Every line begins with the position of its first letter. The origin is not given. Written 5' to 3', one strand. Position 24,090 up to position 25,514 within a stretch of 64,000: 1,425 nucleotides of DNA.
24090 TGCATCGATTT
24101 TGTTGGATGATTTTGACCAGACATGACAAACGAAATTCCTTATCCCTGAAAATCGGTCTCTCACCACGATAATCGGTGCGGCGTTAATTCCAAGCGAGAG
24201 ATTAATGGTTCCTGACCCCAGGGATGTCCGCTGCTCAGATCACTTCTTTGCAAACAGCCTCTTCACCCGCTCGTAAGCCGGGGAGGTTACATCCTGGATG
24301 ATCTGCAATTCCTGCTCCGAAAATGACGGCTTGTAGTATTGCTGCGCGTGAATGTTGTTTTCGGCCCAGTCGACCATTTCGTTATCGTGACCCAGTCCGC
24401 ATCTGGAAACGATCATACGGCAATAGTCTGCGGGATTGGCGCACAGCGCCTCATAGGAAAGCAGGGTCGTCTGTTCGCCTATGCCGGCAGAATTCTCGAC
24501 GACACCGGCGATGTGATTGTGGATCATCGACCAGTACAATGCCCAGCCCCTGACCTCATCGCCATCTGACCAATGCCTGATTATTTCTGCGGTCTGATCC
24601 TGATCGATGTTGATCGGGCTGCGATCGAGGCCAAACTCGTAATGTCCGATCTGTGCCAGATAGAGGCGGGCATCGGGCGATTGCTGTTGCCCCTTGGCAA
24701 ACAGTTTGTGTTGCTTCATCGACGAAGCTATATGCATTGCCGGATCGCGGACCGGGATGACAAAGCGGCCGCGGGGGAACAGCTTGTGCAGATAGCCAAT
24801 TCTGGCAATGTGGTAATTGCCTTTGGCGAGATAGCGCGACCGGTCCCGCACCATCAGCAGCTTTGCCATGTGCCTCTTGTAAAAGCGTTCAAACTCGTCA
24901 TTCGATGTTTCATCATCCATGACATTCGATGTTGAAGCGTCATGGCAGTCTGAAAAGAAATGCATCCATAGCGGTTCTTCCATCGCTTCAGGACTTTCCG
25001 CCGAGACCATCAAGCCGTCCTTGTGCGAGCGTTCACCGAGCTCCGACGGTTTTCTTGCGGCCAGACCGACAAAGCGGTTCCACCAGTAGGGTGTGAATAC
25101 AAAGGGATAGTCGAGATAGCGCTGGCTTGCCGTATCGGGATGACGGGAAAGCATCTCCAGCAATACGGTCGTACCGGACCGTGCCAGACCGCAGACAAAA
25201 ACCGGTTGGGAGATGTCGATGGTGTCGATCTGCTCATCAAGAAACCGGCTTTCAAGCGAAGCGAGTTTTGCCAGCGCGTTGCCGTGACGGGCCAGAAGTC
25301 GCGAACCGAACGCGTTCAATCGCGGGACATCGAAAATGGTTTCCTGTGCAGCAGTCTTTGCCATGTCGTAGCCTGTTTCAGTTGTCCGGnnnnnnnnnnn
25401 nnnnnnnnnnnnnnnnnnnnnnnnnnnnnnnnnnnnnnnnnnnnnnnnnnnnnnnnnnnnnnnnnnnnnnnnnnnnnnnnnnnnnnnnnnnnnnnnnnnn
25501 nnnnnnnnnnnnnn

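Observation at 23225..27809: Four-gene operon combining two PAPS-type sulfotransferases, an ASST-like propeller and an unknown membrane protein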

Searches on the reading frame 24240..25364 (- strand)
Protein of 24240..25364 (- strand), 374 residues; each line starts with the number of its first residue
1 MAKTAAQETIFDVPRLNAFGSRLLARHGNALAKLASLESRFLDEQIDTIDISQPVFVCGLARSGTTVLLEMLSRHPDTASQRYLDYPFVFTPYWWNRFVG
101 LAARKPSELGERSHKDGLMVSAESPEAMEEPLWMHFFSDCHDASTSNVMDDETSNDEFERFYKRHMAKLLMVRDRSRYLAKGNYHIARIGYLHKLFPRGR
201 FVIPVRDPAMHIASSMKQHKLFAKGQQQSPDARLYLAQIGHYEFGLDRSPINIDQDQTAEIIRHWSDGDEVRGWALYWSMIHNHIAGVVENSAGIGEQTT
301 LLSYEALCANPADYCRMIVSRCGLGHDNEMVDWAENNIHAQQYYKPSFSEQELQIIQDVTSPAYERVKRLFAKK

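Call 3: search_protein_families(library=pfam, proteins=[window:24240-25364:-], max_evalue=0.01)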
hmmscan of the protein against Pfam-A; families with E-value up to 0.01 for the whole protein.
window:24240-25364:- (374 aa): 2 families
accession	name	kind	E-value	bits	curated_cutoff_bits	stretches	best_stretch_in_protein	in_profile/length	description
PF13469.12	Sulfotransfer_3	-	3.1e-20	73.8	27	1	54-226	1-150/216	Sulfotransferase family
PF00685.33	Sulfotransfer_1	-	3.2e-06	27.2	22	1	54-332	3-189/255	Sulfotransferase domain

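Call 4: search_protein_families(library=ncbifam, proteins=[window:24240-25364:-], max_evalue=0.01)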
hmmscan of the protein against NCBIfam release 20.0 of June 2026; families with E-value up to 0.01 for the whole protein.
window:24240-25364:- (374 aa): 1 family
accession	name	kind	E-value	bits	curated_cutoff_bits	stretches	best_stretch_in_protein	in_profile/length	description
NF052394.1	NodProtNoeE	equivalog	4.6e-06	25.6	500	0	55-79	11-35/387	nodulation protein NoeE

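Call 40: search_solved_structures(query=window:24240-25364:-, max_evalue=1, show_alignments=2)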
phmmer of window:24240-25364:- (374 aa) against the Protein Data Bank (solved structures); distinct sequences matched with E-value up to 1: 13.
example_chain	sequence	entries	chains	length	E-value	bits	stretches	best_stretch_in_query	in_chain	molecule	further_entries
8w5z_A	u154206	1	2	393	0.0006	22.3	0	180-215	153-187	Protein-tyrosine sulfotransferase (Fragment)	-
9wp1_A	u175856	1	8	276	0.00082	21.9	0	55-79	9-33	Protein-tyrosine sulfotransferase 1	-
5wrj_A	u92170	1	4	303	0.001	21.6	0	55-79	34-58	Protein-tyrosine sulfotransferase 1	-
5wri_A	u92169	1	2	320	0.0012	21.4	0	55-79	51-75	Protein-tyrosine sulfotransferase 1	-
9wwe_A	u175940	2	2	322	0.018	17.5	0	55-79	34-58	Protein-tyrosine sulfotransferase 2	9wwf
3ap1_A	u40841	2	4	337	0.019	17.4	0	55-79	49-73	Protein-tyrosine sulfotransferase 2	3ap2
2zq5_A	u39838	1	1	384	0.021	17.3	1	28-212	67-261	Putative uncharacterized protein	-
3ap3_A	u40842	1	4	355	0.022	17.2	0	55-79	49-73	Protein-tyrosine sulfotransferase 2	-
2z6v_A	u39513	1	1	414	0.044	16.2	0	14-79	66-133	Putative uncharacterized protein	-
3uan_A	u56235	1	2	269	0.082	15.3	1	55-82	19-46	Heparan sulfate glucosamine 3-O-sulfotransferase 1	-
1vkj_A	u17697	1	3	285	0.087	15.2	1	55-82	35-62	heparan sulfate (glucosamine) 3-O-sulfotransferase 1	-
1zrh_A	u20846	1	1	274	0.19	14.1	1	55-82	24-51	Heparan sulfate glucosamine 3-O-sulfotransferase 1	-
8g8k_A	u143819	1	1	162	0.54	12.6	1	148-242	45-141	Putative isocitrate lyase subunit B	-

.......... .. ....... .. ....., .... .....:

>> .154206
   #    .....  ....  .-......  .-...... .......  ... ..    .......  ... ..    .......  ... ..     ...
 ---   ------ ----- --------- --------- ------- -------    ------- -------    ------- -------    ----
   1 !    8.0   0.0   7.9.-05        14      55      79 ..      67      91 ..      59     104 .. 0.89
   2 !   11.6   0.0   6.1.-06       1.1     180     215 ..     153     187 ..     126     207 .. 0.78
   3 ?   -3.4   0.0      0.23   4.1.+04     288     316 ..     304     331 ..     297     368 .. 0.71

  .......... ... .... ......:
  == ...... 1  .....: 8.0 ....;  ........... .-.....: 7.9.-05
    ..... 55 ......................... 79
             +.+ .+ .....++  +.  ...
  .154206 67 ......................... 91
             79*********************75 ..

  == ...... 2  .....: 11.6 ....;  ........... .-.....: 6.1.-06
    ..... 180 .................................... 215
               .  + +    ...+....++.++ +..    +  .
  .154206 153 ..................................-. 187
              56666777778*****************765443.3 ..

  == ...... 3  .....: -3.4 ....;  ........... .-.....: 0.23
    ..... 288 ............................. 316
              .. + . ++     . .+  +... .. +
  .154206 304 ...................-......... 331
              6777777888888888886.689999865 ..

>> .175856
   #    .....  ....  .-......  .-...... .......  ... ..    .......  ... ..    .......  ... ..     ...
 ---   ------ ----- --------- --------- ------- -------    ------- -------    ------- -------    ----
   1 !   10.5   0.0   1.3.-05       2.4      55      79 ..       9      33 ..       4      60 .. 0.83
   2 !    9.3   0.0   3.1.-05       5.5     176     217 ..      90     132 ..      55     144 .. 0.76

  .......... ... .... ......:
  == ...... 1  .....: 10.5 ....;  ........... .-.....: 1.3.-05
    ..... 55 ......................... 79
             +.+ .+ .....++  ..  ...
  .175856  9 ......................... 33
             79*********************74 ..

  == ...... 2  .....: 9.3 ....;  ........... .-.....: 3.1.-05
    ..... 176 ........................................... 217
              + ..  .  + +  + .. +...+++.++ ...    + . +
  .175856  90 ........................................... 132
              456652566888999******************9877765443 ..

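Call 72: search_solved_structures(query=A6, max_evalue=0.1, show_alignments=2)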
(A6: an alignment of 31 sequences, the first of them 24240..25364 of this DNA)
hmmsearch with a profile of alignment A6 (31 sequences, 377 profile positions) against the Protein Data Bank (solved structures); distinct sequences matched with E-value up to 0.1: 11.
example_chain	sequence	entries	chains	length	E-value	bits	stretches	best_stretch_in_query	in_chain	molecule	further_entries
9wp1_A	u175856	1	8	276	2.3e-09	39.7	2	183-219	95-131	Protein-tyrosine sulfotransferase 1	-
5wrj_A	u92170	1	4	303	2.8e-09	39.4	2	183-219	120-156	Protein-tyrosine sulfotransferase 1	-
5wri_A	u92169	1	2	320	3.4e-09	39.1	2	183-219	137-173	Protein-tyrosine sulfotransferase 1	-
2zq5_A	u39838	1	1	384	1.5e-06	30.5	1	51-79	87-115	Putative uncharacterized protein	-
9wwe_A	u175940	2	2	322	1.6e-06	30.4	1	58-83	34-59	Protein-tyrosine sulfotransferase 2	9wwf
3ap1_A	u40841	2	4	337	1.8e-06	30.2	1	58-83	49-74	Protein-tyrosine sulfotransferase 2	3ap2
3ap3_A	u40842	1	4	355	2.3e-06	29.8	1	58-83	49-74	Protein-tyrosine sulfotransferase 2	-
8w5z_A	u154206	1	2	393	4.4e-06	28.9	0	58-83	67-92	Protein-tyrosine sulfotransferase (Fragment)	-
2z6v_A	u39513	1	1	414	1.2e-05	27.5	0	48-80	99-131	Putative uncharacterized protein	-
4gbm_A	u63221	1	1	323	0.00048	22.2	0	282-339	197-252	CurM Sulfotransferase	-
4gox_A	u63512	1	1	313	0.0011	21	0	57-83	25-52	Polyketide synthase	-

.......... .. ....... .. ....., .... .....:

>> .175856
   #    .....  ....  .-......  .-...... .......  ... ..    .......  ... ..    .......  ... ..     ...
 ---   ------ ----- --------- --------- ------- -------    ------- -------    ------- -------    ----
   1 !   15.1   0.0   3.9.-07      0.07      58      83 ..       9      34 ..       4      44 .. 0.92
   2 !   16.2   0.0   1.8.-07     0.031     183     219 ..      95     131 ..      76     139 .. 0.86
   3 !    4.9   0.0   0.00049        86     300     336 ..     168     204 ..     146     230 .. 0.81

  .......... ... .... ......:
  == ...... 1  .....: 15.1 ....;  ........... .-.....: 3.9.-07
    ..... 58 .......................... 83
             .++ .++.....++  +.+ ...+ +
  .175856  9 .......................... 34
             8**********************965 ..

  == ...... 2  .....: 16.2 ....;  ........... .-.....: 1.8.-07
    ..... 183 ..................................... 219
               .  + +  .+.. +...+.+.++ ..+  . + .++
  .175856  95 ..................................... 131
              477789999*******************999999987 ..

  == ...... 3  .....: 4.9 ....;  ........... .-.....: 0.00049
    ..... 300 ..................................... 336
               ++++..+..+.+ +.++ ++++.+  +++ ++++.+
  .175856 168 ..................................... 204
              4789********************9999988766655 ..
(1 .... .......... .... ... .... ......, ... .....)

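Call 95: search_protein_families(library=padloc, proteins=[window:24240-25364:-], max_evalue=0.01)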
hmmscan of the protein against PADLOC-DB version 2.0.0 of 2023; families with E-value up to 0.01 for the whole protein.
window:24240-25364:- (374 aa): 0 families
